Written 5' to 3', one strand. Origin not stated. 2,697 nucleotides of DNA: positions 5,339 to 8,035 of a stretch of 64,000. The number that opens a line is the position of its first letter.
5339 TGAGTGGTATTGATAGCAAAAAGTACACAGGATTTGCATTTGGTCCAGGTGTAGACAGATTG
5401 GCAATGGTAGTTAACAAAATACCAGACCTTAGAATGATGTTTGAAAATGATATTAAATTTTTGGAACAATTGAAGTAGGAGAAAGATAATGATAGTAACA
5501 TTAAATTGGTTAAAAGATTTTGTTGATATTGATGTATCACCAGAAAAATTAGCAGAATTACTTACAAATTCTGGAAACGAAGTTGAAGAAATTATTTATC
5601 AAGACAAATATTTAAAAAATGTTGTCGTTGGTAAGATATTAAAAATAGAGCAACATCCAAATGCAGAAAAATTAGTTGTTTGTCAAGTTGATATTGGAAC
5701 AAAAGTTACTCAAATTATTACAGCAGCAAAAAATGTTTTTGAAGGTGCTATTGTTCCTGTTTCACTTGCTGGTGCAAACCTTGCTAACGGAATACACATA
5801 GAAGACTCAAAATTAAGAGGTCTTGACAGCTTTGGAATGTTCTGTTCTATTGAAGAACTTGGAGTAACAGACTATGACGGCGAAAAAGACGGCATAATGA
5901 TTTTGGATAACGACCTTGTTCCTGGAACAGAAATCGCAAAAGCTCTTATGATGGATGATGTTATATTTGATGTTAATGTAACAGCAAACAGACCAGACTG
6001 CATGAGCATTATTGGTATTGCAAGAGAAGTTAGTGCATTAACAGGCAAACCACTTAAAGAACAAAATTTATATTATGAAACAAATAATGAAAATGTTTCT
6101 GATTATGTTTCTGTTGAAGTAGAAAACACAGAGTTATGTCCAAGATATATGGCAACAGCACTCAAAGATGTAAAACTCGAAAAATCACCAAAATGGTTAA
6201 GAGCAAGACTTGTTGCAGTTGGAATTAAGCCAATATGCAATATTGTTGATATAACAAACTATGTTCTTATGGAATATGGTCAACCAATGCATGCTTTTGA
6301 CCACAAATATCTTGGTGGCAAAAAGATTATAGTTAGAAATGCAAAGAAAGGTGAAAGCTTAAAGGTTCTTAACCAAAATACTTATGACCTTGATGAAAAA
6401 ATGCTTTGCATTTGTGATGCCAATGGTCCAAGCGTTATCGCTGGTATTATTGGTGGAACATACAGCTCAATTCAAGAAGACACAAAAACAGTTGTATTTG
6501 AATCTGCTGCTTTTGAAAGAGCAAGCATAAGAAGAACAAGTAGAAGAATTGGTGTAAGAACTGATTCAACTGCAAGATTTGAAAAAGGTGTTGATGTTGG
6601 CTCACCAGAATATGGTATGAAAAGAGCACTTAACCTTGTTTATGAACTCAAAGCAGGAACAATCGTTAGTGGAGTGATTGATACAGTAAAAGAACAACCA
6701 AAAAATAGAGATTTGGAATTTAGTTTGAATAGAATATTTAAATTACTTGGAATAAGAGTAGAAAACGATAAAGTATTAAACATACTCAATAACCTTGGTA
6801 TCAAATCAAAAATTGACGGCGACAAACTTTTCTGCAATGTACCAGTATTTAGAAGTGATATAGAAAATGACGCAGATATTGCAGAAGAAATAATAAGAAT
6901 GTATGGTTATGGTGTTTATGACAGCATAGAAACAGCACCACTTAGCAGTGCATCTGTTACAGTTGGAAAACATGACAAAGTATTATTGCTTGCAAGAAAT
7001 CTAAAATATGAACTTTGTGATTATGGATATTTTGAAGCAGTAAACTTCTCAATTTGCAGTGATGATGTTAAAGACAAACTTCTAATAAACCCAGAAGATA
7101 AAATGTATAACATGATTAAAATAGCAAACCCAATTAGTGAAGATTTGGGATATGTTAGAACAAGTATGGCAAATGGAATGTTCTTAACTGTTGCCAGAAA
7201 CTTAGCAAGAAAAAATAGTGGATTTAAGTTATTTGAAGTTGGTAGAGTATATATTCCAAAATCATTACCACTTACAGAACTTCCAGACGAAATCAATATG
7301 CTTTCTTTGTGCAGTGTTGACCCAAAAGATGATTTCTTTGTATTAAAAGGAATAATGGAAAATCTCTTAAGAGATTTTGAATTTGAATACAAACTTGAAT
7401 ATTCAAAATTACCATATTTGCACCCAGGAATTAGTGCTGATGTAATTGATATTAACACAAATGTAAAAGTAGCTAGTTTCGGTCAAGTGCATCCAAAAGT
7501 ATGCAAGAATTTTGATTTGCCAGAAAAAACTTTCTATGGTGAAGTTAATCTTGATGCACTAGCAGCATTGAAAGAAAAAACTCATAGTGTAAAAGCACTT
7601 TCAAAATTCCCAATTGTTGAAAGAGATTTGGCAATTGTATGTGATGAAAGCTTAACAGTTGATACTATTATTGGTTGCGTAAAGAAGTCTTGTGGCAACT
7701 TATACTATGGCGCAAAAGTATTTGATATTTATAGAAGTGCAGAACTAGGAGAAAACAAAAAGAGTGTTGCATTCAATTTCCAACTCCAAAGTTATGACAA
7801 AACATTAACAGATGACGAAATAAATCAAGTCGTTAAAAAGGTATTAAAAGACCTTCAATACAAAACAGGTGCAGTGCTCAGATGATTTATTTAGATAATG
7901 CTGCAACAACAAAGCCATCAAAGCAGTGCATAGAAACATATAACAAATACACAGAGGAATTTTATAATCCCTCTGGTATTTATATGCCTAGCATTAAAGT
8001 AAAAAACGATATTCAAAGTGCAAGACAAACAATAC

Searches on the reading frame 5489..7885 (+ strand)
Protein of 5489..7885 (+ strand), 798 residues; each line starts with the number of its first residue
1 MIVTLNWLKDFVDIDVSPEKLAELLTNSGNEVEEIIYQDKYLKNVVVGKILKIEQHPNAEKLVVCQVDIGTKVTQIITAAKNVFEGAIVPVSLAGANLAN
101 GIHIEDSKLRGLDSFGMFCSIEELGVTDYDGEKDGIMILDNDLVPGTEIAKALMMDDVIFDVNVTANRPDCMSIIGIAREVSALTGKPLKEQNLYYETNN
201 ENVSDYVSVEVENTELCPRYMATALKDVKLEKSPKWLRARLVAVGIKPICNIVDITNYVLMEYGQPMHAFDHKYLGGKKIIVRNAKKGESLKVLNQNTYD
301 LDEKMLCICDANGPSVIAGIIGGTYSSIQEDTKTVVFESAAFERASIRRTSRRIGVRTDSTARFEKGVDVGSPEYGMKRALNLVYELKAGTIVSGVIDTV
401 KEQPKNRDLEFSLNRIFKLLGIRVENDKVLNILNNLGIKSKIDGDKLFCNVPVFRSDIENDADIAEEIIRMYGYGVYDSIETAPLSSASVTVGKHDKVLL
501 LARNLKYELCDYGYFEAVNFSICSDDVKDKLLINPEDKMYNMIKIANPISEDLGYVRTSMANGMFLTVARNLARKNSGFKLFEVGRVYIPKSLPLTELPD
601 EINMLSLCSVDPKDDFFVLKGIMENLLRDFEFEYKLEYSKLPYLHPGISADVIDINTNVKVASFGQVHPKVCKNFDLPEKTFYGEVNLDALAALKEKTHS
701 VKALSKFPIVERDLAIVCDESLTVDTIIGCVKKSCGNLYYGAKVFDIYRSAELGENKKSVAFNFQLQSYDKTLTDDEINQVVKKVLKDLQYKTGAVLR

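Call 54: search_protein_families(library=pfam, proteins=[window:5489-7885:+], max_evalue=0.00001)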
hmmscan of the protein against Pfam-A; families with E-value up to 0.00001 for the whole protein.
window:5489-7885:+ (798 aa): 6 families
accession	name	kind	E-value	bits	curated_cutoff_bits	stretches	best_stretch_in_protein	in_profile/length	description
PF03483.22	B3_4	-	9e-61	204.9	29.3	1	217-387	2-172/174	B3/4 domain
PF17759.6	tRNA_synthFbeta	-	1.9e-47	162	22.4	1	486-688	6-214/214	Phenylalanyl tRNA synthetase beta chain CLM domain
PF03147.19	FDX-ACB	-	6.2e-27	94.3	31.1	1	705-798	1-94/94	Ferredoxin-fold anticodon binding domain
PF03484.21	B5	-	5.1e-20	71.9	28.6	1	410-474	2-67/67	tRNA synthetase B5 domain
PF01588.26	tRNA_bind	-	1.2e-19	70.7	27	1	45-147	1-95/96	Putative tRNA binding domain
PF01409.25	tRNA-synt_2d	-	3.7e-08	33.6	19.8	1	553-680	80-209/246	tRNA synthetases class II core domain (F)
